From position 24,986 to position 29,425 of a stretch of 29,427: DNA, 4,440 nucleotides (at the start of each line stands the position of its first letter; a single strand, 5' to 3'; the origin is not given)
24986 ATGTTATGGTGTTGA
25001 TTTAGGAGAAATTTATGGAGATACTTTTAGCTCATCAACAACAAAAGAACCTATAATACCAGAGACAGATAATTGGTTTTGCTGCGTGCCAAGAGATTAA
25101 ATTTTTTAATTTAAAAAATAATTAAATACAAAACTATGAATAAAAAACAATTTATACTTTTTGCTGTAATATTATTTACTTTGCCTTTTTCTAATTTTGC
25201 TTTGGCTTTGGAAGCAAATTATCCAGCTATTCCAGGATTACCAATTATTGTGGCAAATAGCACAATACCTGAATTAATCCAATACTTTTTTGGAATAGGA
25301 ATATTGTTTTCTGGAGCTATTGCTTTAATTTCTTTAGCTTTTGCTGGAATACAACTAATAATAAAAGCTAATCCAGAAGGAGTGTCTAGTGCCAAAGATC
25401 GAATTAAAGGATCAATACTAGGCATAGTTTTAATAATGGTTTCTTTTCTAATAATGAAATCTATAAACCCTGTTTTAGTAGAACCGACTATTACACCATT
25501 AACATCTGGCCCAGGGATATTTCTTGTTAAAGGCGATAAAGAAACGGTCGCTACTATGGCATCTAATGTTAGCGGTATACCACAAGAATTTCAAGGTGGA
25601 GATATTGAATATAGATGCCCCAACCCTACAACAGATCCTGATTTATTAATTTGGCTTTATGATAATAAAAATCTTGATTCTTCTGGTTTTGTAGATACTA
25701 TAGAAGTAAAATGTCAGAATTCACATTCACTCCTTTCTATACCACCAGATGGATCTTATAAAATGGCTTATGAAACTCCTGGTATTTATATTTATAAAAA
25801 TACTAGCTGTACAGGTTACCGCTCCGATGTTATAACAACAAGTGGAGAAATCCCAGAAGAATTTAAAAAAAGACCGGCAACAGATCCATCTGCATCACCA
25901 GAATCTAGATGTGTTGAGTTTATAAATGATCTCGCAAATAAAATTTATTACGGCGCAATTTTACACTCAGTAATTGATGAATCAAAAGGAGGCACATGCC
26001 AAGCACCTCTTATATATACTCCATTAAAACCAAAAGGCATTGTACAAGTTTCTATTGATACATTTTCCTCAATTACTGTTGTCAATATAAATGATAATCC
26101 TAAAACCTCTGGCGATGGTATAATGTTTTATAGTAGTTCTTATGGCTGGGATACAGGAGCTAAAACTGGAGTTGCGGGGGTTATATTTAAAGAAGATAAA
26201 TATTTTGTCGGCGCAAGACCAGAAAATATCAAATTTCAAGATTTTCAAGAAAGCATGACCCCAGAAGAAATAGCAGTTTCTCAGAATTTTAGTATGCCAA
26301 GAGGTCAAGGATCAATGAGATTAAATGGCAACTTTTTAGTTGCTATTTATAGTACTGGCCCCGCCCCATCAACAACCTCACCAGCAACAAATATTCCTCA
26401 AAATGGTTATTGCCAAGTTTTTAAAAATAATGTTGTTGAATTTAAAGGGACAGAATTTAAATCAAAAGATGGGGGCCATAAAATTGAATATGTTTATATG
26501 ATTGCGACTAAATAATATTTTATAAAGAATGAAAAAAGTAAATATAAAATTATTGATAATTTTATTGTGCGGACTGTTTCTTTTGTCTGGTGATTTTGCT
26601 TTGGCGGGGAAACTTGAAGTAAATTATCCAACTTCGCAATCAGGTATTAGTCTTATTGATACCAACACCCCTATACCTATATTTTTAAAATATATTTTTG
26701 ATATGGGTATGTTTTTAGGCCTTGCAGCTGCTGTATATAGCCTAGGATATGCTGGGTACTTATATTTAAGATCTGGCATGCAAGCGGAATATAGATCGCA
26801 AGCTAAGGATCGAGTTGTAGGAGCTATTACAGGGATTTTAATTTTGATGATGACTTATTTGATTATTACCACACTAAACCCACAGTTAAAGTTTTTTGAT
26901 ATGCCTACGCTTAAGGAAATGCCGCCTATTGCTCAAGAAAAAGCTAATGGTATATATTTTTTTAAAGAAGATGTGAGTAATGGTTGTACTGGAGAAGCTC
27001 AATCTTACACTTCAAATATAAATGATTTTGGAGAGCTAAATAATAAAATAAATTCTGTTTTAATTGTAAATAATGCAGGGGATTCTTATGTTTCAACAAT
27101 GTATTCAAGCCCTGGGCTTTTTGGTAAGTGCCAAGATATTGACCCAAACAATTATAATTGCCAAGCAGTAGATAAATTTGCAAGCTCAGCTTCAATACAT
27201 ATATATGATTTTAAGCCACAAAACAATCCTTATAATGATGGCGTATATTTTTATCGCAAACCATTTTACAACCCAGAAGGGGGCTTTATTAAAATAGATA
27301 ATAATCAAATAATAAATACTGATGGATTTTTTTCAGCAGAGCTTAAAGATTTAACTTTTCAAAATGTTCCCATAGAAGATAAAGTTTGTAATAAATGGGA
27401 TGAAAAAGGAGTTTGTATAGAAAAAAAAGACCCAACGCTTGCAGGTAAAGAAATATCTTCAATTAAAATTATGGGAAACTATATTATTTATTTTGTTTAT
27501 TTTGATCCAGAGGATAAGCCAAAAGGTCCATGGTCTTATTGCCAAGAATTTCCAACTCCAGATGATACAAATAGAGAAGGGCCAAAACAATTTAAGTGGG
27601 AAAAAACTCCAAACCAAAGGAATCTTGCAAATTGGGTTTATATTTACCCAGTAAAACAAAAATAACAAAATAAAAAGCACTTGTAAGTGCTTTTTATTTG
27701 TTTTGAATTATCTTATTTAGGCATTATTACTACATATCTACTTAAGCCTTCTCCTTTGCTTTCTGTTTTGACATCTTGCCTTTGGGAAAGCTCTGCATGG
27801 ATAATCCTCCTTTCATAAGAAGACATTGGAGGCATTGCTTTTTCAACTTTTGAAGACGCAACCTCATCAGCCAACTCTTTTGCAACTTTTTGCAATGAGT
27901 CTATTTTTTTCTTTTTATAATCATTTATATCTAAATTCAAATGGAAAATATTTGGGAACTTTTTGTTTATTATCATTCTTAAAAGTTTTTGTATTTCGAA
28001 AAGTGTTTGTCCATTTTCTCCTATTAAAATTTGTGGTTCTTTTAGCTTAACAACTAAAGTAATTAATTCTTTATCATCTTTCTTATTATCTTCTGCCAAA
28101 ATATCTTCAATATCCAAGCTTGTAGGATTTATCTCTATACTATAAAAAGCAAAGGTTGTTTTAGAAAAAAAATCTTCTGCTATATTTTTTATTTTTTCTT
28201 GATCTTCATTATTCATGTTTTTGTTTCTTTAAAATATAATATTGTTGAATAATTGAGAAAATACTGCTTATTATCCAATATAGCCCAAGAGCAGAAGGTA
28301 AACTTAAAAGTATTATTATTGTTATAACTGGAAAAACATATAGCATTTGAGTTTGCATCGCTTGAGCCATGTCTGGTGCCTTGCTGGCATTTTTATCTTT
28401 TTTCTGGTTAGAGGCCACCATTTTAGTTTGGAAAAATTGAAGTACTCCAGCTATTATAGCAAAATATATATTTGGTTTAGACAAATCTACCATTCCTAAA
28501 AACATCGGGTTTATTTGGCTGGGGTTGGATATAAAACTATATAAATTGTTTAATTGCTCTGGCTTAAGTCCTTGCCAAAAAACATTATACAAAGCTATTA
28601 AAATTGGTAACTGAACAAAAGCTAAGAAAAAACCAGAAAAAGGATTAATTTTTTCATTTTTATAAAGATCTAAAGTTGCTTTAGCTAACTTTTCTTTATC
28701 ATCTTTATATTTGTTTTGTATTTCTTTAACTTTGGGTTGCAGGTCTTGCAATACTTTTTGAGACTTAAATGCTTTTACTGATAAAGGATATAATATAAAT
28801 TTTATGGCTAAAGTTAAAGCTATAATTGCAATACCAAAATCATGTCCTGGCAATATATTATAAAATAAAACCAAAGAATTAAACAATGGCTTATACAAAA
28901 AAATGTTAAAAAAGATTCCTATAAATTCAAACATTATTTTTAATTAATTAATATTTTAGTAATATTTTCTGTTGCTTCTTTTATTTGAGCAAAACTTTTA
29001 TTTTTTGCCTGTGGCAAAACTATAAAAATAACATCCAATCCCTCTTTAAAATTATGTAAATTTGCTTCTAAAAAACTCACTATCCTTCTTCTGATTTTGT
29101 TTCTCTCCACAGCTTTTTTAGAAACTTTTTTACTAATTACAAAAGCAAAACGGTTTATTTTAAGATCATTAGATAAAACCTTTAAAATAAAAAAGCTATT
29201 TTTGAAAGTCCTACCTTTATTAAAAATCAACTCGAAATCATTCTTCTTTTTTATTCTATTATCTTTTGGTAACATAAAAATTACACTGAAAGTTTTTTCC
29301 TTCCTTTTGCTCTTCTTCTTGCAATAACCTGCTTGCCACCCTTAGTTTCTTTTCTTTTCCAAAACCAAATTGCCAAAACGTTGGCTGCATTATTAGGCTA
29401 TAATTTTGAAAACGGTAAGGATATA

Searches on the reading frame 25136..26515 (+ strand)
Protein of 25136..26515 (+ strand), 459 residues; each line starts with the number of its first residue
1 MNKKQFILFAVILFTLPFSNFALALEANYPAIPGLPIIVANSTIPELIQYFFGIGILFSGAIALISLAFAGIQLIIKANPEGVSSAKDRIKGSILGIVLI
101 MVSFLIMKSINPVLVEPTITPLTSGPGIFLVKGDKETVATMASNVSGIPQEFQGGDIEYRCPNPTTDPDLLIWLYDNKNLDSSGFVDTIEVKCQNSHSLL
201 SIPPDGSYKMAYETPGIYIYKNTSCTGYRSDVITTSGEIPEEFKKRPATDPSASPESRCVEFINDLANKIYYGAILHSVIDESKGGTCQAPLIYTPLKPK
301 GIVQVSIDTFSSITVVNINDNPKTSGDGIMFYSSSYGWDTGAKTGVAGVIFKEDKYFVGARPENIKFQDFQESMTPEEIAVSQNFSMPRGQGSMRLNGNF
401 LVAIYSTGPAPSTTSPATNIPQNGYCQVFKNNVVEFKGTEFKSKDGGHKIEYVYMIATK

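Call 38: search_protein_families(library=pfam, proteins=[window:25136-26515:+], max_evalue=0.01)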
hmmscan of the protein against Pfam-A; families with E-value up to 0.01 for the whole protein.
window:25136-26515:+ (459 aa): 1 family
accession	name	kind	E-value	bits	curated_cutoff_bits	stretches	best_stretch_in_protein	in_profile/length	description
PF18895.5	T4SS_pilin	-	6.2e-05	23.4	26.6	1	46-106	11-67/71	Type IV secretion system pilin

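Call 74: search_protein_families(library=ncbifam, proteins=[window:25136-26515:+], max_evalue=0.01)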
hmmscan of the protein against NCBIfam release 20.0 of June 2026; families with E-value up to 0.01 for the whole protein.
window:25136-26515:+ (459 aa): 1 family
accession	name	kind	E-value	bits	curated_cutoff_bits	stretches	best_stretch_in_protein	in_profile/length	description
NF045849.1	ICE_MMCAP2_0565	equivalog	1.6e-05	24.5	40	1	42-110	7-76/80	Mbov_0395 family pilin-like conjugal transfer protein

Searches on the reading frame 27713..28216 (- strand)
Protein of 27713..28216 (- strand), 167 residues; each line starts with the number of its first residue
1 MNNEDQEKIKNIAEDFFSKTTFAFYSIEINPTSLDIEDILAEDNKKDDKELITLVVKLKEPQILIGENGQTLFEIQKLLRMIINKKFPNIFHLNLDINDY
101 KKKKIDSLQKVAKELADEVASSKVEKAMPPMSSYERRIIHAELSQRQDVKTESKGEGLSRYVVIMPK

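Call 39: search_protein_families(library=pfam, proteins=[window:27713-28216:-], max_evalue=0.01)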
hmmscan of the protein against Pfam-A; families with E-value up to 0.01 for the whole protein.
window:27713-28216:- (167 aa): 3 families
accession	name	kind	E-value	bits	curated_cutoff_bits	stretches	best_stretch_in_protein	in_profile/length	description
PF01424.28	R3H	-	3.7e-18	65.7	26.8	1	107-166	2-60/60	R3H domain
PF07650.23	KH_2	-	0.00034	20.8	22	1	50-86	25-65/78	KH domain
PF13083.13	KH_KhpA-B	-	0.0019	18.5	32.1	0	38-86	17-65/73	KhpA/KhpB, KH domain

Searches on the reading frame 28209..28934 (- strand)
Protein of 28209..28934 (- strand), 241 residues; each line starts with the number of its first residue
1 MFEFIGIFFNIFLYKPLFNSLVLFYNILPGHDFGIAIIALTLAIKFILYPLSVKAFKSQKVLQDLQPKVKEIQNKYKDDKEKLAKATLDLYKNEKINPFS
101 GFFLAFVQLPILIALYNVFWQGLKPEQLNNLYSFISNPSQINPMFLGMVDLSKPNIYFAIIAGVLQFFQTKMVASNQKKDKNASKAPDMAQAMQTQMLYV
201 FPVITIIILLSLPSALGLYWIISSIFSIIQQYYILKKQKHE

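Call 39: search_protein_families(library=pfam, proteins=[window:28209-28934:-], max_evalue=0.01)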
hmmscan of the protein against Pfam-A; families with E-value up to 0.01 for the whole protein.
window:28209-28934:- (241 aa): 1 family
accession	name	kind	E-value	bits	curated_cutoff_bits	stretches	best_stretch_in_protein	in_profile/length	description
PF02096.25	60KD_IMP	-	9.3e-50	169.2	35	1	33-235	1-162/163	60Kd inner membrane protein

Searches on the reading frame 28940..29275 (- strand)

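Call 39: search_protein_families(library=pfam, proteins=[window:28940-29275:-], max_evalue=0.01)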
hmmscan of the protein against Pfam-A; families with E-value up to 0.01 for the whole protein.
window:28940-29275:- (111 aa): 1 family
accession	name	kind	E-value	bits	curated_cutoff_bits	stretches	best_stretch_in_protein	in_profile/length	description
PF00825.24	Ribonuclease_P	-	6.4e-26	91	22.3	1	2-107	1-106/109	Ribonuclease P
